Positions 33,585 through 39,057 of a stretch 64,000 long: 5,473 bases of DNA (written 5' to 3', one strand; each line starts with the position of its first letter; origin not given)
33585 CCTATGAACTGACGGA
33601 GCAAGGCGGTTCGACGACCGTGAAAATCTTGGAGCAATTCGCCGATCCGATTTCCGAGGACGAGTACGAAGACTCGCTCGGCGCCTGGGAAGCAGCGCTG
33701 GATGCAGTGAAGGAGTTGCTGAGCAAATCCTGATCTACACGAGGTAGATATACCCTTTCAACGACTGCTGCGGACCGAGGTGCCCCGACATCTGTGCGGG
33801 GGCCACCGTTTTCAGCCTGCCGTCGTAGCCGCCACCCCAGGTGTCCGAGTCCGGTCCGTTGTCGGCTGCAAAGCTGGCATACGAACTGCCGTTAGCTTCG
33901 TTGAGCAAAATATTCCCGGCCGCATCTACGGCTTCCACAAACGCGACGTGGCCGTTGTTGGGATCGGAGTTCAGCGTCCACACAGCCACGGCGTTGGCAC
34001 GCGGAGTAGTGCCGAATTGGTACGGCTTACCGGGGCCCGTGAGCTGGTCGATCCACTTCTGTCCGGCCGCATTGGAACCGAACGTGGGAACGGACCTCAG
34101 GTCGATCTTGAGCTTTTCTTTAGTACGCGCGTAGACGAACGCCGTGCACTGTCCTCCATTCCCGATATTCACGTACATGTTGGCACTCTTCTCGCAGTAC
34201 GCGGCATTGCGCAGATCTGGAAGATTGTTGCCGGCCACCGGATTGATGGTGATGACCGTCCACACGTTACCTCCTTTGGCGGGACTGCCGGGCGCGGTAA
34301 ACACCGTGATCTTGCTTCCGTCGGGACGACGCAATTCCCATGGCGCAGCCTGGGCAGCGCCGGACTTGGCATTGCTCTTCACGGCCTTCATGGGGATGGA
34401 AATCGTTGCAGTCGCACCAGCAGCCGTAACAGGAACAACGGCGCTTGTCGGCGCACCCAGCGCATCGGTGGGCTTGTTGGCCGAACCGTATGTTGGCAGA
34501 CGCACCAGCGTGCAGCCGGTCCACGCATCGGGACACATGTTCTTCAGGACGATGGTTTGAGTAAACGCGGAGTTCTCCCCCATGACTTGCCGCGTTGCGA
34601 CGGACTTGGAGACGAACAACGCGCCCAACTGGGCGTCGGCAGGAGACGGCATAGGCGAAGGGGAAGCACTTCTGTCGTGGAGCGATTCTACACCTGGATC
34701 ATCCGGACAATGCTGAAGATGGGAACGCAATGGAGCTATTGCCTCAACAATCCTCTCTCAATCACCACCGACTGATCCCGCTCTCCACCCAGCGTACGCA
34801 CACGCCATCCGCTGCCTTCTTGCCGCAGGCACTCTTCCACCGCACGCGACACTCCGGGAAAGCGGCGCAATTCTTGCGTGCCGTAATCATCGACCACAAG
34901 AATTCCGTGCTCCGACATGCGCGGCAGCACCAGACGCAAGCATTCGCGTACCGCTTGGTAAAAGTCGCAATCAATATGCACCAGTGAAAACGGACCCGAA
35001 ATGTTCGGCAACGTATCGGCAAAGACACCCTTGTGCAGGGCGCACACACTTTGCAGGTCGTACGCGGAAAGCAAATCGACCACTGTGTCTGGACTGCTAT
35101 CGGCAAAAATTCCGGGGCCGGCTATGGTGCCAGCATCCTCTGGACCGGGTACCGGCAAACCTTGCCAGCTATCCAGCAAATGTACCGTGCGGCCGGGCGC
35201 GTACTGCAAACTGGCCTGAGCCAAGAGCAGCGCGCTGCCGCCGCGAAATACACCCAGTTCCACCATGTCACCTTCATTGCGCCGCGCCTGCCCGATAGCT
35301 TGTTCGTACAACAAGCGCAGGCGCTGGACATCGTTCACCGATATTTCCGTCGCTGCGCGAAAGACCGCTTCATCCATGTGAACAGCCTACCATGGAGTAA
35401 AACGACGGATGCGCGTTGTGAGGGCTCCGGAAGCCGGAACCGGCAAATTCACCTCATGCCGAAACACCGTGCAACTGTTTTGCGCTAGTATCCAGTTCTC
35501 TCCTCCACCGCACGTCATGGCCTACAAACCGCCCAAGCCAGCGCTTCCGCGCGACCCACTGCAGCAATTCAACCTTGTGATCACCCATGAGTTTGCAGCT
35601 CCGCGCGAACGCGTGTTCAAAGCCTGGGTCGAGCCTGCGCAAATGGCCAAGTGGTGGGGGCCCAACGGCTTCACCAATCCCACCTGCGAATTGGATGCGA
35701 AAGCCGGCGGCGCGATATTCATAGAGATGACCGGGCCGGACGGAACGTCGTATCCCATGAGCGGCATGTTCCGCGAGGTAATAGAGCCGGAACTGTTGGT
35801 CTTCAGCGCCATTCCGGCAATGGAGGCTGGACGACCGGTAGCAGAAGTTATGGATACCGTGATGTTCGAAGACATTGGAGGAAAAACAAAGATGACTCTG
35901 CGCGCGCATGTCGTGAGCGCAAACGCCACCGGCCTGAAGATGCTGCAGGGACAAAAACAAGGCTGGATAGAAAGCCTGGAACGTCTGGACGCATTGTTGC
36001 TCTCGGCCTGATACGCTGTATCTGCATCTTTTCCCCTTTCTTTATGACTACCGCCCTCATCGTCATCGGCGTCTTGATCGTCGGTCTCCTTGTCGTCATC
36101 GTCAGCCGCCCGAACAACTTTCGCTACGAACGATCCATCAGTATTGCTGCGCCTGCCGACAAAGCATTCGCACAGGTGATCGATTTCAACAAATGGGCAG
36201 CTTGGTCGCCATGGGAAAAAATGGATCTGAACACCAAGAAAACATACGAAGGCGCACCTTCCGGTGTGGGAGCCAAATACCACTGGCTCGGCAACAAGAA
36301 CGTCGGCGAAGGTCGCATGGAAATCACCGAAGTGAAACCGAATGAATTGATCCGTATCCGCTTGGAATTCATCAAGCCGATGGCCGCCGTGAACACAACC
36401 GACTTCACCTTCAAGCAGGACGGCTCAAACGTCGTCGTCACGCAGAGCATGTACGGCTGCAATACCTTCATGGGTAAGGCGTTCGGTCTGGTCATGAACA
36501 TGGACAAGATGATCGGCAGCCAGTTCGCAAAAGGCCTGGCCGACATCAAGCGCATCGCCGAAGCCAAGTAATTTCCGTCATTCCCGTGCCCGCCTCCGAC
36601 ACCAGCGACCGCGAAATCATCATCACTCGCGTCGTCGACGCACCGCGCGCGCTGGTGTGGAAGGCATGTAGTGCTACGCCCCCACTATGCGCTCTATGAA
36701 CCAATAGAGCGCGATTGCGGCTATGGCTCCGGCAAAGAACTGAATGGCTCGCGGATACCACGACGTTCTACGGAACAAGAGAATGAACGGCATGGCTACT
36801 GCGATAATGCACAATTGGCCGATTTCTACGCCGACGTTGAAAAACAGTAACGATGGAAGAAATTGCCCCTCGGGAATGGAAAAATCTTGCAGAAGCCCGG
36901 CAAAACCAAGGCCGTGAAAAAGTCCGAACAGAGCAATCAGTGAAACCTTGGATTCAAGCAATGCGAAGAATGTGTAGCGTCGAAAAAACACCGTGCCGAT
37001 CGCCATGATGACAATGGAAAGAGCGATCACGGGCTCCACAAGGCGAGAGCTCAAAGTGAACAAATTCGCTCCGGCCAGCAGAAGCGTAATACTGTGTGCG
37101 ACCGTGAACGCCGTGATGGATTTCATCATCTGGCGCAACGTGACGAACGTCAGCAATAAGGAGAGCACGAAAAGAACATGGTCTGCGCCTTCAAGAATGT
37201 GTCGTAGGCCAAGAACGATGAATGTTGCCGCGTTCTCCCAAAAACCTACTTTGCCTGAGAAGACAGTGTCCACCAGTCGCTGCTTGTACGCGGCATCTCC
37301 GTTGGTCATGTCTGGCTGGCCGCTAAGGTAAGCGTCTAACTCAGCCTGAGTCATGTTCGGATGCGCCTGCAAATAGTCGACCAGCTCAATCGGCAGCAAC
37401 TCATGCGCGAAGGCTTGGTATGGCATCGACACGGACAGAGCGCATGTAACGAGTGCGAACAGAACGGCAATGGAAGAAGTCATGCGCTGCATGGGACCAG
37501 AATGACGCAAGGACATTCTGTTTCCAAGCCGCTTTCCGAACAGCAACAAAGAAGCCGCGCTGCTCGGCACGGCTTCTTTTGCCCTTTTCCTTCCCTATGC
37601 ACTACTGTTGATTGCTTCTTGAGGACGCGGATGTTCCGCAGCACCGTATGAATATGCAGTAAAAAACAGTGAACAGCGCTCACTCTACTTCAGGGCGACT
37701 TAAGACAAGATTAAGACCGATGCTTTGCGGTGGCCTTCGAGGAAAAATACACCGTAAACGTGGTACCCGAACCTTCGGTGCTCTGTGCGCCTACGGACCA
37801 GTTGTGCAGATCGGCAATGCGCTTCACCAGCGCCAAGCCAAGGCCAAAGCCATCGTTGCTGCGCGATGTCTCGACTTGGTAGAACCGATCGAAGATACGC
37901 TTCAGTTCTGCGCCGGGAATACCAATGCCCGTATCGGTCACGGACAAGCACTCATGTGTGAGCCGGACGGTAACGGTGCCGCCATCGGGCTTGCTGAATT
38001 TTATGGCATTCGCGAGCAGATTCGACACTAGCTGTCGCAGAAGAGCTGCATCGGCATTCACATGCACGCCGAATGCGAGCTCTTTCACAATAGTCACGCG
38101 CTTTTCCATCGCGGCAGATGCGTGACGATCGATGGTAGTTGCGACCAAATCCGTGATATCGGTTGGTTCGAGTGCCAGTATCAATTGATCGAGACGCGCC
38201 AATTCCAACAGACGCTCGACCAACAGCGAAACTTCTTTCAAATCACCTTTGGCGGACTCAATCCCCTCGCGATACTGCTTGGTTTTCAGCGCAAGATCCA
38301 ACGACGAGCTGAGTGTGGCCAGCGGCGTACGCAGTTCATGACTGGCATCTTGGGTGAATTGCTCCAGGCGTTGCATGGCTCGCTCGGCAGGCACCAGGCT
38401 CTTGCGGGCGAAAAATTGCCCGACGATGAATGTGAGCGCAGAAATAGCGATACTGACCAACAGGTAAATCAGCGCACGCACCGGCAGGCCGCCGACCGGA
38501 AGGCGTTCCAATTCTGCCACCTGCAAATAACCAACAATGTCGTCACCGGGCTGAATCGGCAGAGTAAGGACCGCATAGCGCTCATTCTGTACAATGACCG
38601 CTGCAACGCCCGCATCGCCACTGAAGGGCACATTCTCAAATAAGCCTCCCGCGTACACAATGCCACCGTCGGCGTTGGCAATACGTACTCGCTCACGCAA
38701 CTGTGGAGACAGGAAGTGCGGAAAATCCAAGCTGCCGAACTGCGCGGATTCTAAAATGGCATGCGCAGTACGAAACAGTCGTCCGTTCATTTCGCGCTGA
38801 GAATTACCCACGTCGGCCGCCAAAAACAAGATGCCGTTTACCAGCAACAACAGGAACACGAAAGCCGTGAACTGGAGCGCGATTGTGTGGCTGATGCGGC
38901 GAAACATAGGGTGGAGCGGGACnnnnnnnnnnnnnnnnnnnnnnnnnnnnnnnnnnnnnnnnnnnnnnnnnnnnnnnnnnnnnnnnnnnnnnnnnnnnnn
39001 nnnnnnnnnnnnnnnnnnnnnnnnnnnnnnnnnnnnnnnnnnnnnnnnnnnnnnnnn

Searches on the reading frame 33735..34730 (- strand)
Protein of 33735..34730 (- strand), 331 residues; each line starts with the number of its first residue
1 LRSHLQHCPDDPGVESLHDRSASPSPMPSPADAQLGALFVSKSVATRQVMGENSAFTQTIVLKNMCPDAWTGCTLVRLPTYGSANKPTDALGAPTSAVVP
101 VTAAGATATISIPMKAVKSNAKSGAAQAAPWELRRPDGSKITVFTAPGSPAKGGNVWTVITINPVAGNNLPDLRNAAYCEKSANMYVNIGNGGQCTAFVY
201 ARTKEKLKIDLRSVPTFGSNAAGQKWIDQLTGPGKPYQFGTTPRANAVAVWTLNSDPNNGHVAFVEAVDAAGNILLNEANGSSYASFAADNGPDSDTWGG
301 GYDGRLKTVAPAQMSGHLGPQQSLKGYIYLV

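Call 79: search_protein_families(library=pfam, proteins=[window:33735-34730:-], max_evalue=0.00001)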
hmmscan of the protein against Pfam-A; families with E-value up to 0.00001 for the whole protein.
window:33735-34730:- (331 aa): 1 family
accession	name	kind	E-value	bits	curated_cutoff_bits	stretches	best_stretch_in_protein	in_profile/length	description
PF05257.22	CHAP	-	1.1e-13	51.9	26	1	192-280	8-81/81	CHAP domain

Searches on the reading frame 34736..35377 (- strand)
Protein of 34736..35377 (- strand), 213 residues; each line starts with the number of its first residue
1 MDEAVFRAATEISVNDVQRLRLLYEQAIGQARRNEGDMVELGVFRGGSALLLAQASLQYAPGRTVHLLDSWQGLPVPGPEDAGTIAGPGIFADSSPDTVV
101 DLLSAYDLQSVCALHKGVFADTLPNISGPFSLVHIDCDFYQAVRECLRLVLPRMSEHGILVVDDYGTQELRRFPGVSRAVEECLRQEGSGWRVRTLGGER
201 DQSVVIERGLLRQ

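Call 79: search_protein_families(library=pfam, proteins=[window:34736-35377:-], max_evalue=0.00001)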
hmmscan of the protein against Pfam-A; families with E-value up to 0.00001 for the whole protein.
window:34736-35377:- (213 aa): 2 families
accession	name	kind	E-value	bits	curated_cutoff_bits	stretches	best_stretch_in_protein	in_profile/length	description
PF05711.17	TylF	-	1.3e-21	77.5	23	1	27-172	82-237/264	Macrocin-O-methyltransferase (TylF)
PF13578.12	Methyltransf_24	-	4.9e-15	56.7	26.3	1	39-165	1-105/105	Methyltransferase domain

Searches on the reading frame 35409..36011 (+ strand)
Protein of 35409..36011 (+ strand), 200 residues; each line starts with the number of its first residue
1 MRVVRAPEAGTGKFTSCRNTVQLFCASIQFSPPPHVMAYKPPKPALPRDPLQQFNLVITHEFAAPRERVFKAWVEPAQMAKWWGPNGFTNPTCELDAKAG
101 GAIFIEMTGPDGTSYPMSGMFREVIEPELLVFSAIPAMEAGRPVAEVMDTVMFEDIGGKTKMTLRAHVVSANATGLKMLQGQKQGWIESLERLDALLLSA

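Call 79: search_protein_families(library=pfam, proteins=[window:35409-36011:+], max_evalue=0.00001)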
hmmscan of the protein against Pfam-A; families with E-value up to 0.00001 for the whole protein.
window:35409-36011:+ (200 aa): 1 family
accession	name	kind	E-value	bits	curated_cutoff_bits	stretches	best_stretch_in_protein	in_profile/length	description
PF08327.17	AHSA1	-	1.9e-25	90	22.1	1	63-197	1-124/125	Activator of Hsp90 ATPase homolog 1-like protein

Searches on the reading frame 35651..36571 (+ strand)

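Call 79: search_protein_families(library=pfam, proteins=[window:35651-36571:+], max_evalue=0.00001)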
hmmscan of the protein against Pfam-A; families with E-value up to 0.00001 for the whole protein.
window:35651-36571:+ (306 aa): 1 family
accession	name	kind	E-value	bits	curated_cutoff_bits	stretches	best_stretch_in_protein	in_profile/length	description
PF10604.15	Polyketide_cyc2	-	8e-12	46.1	27.4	1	158-304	3-142/142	Polyketide cyclase / dehydrase and lipid transport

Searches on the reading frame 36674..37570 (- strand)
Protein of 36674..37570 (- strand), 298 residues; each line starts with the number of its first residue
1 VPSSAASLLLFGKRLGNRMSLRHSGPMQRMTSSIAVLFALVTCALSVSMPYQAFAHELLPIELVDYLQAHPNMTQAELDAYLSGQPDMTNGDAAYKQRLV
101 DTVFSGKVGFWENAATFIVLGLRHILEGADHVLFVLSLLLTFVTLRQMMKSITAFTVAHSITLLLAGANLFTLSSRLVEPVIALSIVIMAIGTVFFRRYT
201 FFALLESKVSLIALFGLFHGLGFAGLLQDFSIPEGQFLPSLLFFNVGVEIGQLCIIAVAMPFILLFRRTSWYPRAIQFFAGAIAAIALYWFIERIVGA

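Call 80: search_protein_families(library=pfam, proteins=[window:36674-37570:-], max_evalue=0.00001)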
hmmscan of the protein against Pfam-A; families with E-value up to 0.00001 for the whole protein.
window:36674-37570:- (298 aa): 2 families
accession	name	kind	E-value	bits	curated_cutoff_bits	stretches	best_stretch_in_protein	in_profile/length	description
PF13795.12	HupE_UreJ_2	-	8.8e-45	152.6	24.5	1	117-269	1-155/156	HupE / UreJ protein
PF04955.18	HupE_UreJ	-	2.9e-08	33.9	23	1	117-287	21-176/179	HupE / UreJ protein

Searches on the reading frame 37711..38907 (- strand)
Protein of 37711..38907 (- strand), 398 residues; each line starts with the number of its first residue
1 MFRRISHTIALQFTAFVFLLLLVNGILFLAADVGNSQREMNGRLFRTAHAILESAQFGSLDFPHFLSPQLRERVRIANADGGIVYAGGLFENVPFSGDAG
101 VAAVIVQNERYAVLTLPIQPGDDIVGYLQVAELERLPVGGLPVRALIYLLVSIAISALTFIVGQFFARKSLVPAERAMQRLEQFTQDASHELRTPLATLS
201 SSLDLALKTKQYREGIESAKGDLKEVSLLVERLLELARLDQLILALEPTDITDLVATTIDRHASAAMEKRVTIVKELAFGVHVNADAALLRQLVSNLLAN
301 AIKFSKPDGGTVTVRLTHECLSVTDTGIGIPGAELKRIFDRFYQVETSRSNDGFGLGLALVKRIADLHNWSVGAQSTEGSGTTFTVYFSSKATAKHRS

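Call 80: search_protein_families(library=pfam, proteins=[window:37711-38907:-], max_evalue=0.00001)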
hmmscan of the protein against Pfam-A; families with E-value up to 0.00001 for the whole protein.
window:37711-38907:- (398 aa): 2 families
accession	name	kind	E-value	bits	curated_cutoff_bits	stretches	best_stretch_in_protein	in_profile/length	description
PF02518.31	HATPase_c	-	1.5e-28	99.9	26.4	1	286-389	2-108/111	Histidine kinase-, DNA gyrase B-, and HSP90-like ATPase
PF00512.31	HisKA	-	8.2e-12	45.4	26.9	1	181-241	2-65/66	His Kinase A (phospho-acceptor) domain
